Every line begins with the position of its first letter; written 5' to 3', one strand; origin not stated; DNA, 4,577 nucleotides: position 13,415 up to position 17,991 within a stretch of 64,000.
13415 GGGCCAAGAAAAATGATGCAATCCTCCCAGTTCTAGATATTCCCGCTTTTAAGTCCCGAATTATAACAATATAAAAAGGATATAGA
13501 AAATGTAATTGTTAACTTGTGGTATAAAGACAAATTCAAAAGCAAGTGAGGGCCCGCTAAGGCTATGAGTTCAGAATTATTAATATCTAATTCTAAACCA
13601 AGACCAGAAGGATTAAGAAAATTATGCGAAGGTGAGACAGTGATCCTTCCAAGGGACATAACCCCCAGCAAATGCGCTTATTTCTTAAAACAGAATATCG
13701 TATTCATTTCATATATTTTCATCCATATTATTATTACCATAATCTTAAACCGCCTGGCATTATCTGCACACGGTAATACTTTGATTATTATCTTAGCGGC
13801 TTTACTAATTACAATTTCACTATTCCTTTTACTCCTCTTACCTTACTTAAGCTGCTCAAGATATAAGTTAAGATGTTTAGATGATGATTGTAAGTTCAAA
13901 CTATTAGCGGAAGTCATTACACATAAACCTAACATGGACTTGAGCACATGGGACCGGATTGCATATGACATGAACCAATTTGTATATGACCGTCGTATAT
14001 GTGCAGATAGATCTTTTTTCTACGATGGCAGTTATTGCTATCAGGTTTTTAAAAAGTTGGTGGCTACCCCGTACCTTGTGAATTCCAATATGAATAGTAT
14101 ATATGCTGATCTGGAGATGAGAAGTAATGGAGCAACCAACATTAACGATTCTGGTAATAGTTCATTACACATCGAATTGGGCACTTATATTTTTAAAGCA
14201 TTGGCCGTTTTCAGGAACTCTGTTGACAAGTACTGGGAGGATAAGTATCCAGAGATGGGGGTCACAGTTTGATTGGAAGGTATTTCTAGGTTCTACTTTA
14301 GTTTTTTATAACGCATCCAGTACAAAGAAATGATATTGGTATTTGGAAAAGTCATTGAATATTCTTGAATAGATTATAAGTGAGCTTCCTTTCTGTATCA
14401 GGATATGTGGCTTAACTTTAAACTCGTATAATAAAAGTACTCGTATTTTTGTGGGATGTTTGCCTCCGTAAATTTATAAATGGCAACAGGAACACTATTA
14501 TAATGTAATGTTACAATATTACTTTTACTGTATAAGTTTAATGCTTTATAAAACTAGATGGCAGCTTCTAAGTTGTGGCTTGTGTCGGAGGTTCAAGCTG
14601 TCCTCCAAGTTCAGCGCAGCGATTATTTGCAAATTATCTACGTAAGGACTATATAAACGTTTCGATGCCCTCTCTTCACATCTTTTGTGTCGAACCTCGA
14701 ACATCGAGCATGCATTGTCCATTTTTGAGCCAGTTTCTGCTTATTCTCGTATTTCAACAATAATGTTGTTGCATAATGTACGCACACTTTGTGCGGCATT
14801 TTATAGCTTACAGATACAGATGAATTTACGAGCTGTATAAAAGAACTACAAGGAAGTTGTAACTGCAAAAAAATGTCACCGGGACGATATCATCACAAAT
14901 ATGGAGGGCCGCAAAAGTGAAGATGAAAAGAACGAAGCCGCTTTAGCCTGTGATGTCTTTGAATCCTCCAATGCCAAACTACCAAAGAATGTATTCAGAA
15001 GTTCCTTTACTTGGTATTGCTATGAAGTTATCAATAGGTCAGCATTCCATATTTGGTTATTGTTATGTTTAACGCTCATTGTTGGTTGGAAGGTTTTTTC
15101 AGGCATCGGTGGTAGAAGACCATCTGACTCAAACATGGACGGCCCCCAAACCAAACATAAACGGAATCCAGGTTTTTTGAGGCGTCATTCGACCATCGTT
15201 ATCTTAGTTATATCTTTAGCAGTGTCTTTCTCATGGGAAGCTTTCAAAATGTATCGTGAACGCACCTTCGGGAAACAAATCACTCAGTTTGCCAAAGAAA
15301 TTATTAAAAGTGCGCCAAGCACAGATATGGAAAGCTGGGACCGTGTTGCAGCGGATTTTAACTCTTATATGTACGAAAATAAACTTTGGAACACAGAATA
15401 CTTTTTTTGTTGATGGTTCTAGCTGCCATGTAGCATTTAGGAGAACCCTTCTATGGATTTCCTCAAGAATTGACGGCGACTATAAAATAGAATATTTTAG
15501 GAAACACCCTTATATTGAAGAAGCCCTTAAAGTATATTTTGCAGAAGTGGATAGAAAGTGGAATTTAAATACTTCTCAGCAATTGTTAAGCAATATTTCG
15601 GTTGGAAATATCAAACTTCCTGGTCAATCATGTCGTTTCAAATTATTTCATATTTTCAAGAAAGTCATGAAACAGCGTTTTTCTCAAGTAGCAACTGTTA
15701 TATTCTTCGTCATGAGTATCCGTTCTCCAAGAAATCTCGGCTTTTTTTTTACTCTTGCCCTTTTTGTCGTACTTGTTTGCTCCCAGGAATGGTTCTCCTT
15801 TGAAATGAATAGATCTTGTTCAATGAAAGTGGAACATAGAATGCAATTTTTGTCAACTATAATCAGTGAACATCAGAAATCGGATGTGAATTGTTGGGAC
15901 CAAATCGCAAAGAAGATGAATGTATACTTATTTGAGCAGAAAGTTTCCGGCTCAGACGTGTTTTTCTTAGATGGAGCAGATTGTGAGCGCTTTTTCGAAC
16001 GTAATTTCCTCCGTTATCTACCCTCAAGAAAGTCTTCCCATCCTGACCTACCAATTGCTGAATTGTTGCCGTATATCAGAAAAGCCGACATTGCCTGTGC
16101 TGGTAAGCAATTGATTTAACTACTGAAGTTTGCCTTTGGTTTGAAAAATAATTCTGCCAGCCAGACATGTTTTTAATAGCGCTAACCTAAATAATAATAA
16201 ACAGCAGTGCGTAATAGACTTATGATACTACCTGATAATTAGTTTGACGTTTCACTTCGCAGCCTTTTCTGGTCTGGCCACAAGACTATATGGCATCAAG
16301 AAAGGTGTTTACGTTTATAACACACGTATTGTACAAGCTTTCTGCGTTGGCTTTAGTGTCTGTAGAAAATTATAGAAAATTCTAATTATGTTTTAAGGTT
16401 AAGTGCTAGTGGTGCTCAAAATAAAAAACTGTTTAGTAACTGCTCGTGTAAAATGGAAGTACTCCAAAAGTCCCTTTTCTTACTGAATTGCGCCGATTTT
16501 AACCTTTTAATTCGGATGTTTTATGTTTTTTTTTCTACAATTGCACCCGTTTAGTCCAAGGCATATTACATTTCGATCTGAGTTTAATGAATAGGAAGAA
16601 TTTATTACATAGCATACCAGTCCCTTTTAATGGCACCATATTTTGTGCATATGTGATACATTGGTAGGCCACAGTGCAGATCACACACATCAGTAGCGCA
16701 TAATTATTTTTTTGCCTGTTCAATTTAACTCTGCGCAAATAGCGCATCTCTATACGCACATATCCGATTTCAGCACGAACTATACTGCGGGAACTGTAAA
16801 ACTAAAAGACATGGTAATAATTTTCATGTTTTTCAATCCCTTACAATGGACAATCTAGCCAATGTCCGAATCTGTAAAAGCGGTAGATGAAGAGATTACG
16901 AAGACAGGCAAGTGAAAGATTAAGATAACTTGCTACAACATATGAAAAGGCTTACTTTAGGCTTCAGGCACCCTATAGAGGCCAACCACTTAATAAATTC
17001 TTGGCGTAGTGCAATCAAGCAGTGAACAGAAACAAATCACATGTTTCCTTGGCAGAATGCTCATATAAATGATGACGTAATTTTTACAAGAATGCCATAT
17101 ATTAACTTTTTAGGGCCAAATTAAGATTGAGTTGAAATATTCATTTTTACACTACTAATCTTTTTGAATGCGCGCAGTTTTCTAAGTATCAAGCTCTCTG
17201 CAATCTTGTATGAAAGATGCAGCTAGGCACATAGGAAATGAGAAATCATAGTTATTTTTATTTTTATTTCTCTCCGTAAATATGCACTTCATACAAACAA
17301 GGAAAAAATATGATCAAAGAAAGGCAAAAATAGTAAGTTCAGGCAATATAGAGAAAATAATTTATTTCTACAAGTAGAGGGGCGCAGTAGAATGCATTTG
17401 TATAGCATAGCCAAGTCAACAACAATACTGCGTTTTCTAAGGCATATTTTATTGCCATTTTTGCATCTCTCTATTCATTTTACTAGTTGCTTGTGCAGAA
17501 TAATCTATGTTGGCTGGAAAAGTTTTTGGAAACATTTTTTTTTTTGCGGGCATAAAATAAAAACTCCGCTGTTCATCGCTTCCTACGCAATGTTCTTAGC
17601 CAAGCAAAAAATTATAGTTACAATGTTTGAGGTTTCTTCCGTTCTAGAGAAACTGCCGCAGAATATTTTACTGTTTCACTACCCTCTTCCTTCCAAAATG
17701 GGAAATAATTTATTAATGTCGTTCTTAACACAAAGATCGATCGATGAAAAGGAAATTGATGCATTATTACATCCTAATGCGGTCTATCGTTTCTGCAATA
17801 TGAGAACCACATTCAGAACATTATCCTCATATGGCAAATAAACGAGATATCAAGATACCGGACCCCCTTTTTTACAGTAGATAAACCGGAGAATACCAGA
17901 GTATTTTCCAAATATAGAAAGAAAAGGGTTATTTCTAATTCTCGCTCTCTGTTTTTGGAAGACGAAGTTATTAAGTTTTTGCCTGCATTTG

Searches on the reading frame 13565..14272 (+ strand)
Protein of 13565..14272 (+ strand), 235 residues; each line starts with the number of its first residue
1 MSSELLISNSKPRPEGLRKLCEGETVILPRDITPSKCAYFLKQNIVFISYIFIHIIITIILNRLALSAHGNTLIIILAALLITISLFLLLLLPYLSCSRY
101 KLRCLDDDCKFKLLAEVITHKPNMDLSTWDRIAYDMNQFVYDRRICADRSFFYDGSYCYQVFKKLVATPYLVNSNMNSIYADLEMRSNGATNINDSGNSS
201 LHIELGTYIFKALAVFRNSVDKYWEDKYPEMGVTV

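Call 3: search_protein_families(library=pfam, proteins=[window:13565-14272:+], max_evalue=0.01)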
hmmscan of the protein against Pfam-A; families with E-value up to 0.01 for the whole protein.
window:13565-14272:+ (235 aa): 1 family
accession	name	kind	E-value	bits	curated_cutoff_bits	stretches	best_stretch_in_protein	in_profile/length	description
PF00674.25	DUP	-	4.6e-19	68.9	23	1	77-170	5-98/102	DUP family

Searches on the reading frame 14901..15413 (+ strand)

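Call 3: search_protein_families(library=pfam, proteins=[window:14901-15413:+], max_evalue=0.01)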
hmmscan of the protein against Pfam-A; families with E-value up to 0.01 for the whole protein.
window:14901-15413:+ (170 aa): 1 family
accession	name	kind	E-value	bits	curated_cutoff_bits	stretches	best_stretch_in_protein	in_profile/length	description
PF00674.25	DUP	-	2e-17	63.6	23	1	100-169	11-80/102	DUP family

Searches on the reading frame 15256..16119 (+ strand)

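Call 3: search_protein_families(library=pfam, proteins=[window:15256-16119:+], max_evalue=0.01)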
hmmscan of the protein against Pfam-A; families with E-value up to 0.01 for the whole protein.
window:15256-16119:+ (287 aa): 1 family
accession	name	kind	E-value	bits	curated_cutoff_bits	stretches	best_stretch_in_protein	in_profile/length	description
PF00674.25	DUP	-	1.1e-23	83.8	23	1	165-258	6-101/102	DUP family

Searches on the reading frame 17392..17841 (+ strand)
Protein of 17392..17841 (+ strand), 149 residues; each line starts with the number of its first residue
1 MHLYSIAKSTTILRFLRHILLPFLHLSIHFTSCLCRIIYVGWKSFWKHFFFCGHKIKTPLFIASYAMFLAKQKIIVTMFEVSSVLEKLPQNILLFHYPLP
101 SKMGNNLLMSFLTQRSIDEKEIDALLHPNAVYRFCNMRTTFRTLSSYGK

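Call 3: search_protein_families(library=pfam, proteins=[window:17392-17841:+], max_evalue=0.01)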
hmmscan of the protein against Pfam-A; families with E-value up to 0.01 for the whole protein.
window:17392-17841:+ (149 aa): 0 families
